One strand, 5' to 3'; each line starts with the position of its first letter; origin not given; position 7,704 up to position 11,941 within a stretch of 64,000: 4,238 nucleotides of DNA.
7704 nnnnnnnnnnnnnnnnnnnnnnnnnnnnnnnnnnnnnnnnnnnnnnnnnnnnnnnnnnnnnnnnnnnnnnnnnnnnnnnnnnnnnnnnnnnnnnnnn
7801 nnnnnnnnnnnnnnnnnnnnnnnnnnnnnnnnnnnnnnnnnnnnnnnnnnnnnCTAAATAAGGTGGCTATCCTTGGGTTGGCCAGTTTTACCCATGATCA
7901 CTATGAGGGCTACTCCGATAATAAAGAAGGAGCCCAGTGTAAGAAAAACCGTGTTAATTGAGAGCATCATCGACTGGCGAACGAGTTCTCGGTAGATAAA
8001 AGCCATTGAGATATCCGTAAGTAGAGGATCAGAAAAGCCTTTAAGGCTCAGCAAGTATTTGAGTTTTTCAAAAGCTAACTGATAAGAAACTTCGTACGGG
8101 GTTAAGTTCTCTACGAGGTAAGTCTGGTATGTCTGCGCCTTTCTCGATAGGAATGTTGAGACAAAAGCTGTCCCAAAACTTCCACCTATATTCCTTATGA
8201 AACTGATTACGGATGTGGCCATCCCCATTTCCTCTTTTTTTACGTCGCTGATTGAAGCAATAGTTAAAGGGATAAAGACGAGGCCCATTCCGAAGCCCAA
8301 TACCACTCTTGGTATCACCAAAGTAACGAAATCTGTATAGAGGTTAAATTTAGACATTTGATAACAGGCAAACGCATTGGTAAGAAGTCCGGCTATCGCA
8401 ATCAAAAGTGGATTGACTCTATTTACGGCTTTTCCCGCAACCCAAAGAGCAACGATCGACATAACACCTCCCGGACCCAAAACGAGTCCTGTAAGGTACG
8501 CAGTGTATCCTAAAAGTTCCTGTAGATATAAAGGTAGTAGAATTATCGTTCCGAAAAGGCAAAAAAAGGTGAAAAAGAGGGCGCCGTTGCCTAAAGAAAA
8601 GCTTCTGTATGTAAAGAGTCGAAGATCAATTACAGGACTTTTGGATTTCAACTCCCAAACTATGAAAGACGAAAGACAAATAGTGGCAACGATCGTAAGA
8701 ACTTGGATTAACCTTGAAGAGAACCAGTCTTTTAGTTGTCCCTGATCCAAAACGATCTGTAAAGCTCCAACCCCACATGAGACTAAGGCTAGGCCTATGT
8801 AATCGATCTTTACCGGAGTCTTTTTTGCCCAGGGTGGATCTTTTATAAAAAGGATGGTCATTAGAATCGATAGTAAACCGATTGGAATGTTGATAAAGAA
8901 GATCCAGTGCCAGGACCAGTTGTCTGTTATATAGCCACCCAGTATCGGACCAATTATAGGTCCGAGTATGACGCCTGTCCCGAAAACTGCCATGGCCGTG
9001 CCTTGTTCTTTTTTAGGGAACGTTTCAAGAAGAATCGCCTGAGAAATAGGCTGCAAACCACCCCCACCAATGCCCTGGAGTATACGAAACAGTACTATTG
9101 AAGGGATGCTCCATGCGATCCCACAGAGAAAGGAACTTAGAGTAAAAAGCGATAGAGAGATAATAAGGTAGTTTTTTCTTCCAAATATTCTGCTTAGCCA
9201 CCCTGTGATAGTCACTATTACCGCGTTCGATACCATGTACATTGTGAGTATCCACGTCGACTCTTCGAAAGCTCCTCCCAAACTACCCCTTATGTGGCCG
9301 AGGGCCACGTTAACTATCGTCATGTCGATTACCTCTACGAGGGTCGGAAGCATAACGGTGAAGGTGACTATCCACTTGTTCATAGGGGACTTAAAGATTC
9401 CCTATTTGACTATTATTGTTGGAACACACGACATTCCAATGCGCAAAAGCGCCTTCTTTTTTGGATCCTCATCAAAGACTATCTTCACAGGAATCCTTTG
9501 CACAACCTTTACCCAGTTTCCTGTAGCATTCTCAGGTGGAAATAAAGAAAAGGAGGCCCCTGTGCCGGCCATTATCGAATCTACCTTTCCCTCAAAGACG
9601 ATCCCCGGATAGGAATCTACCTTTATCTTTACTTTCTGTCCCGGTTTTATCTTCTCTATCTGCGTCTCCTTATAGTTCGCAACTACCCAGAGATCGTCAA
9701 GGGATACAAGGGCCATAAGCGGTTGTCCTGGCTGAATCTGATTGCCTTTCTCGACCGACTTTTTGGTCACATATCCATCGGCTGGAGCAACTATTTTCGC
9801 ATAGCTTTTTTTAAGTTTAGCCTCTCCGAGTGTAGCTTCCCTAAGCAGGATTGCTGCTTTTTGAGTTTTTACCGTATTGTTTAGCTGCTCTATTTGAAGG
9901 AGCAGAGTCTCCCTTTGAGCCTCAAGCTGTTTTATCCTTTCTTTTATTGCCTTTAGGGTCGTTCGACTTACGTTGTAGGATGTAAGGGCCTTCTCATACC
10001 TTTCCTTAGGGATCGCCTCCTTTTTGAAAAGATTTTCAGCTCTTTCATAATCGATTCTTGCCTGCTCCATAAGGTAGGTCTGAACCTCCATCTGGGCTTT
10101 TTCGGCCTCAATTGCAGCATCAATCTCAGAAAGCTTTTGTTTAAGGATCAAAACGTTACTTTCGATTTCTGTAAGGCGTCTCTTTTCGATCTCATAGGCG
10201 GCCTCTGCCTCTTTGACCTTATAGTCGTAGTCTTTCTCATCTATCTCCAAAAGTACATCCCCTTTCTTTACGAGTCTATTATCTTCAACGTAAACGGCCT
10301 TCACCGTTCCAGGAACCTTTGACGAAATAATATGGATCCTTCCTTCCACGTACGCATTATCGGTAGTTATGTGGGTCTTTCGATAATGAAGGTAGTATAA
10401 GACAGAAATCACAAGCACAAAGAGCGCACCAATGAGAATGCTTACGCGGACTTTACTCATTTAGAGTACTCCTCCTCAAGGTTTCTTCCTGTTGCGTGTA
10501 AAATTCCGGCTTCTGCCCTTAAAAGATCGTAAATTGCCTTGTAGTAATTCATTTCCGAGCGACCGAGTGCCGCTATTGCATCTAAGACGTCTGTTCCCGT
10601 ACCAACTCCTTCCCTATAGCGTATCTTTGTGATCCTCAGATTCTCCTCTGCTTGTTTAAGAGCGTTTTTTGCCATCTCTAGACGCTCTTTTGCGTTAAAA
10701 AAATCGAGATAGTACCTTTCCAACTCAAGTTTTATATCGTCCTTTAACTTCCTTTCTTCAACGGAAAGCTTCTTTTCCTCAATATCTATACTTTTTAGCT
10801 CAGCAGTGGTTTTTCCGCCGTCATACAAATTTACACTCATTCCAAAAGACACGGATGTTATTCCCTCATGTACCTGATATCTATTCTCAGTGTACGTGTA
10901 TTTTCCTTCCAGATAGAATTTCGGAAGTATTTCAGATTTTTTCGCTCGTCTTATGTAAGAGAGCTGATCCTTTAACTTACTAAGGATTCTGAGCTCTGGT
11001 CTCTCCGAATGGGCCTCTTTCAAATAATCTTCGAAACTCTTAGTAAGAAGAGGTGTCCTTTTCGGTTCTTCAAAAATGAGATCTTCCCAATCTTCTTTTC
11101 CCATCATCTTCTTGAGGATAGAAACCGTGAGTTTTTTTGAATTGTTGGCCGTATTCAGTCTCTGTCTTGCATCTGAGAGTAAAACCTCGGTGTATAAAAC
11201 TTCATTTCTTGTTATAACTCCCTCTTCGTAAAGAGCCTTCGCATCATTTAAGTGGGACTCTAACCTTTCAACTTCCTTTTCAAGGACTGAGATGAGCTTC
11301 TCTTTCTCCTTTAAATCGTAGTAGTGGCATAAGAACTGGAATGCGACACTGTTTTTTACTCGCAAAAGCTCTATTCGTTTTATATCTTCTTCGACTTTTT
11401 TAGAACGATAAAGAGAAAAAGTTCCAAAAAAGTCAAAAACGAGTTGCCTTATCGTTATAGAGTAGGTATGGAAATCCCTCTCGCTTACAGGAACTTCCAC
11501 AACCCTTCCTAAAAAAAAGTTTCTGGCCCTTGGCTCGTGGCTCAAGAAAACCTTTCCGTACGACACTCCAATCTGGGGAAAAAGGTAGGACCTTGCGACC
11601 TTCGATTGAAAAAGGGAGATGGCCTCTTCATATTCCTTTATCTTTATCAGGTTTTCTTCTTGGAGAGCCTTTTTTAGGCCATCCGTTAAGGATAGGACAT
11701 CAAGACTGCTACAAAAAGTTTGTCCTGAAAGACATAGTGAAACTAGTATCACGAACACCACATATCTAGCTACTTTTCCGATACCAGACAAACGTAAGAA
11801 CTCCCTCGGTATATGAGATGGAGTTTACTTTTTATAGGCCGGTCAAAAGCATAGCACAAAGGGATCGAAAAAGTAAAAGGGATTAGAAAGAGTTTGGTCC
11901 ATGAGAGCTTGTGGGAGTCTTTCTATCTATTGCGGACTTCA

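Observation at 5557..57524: Recurrent promoter-abutting start codons suggest first genes of transcription units are leaderless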

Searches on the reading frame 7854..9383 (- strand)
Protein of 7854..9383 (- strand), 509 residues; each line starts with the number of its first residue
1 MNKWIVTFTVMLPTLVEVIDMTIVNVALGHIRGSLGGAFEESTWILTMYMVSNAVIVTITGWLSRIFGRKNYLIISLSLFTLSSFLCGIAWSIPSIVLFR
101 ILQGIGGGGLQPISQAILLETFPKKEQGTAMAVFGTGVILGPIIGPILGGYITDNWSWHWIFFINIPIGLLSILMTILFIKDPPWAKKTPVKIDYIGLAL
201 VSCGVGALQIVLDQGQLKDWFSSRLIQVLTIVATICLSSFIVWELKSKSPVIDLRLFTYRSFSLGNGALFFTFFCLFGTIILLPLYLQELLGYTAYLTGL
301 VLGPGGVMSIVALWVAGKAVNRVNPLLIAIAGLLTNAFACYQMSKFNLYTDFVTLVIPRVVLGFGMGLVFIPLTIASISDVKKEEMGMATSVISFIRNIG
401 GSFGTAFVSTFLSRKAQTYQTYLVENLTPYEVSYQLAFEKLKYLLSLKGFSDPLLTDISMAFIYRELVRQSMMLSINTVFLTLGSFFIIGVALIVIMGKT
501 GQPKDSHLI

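Call 7: search_protein_families(library=pfam, proteins=[window:7854-9383:-])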
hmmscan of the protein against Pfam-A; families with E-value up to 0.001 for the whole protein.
window:7854-9383:- (509 aa): 4 families
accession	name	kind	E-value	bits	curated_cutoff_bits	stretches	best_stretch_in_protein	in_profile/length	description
PF07690.21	MFS_1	-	3.3e-59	201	33.4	1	15-405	6-347/347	Major Facilitator Superfamily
PF00083.30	Sugar_tr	-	3.7e-12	46.3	22.3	1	42-182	48-193/452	Sugar (and other) transporter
PF06609.19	TRI12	-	1.7e-06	27.3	23.2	1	27-424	66-478/599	Fungal trichothecene efflux pump (TRI12)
PF05977.19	MFS_3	-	0.00081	18.4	27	1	59-181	64-190/524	Transmembrane secretion effector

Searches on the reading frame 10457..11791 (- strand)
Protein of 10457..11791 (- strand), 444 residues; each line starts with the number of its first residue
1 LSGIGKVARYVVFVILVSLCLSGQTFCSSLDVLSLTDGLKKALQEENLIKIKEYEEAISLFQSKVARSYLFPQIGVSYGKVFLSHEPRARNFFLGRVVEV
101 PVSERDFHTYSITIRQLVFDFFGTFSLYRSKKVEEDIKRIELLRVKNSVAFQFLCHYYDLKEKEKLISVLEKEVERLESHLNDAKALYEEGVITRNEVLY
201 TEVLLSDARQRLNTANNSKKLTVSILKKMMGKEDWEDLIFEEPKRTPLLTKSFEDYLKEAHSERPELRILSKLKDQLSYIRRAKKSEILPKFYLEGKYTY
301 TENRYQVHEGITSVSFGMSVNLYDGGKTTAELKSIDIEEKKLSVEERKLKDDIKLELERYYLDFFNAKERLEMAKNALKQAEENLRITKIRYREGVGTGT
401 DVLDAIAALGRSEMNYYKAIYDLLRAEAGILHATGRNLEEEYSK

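Call 7: search_protein_families(library=pfam, proteins=[window:10457-11791:-])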
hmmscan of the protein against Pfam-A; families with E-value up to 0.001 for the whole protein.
window:10457-11791:- (444 aa): 1 family
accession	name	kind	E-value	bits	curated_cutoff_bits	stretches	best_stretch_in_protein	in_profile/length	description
PF02321.23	OEP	-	2.3e-54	184.5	22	2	253-435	1-187/187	Outer membrane efflux protein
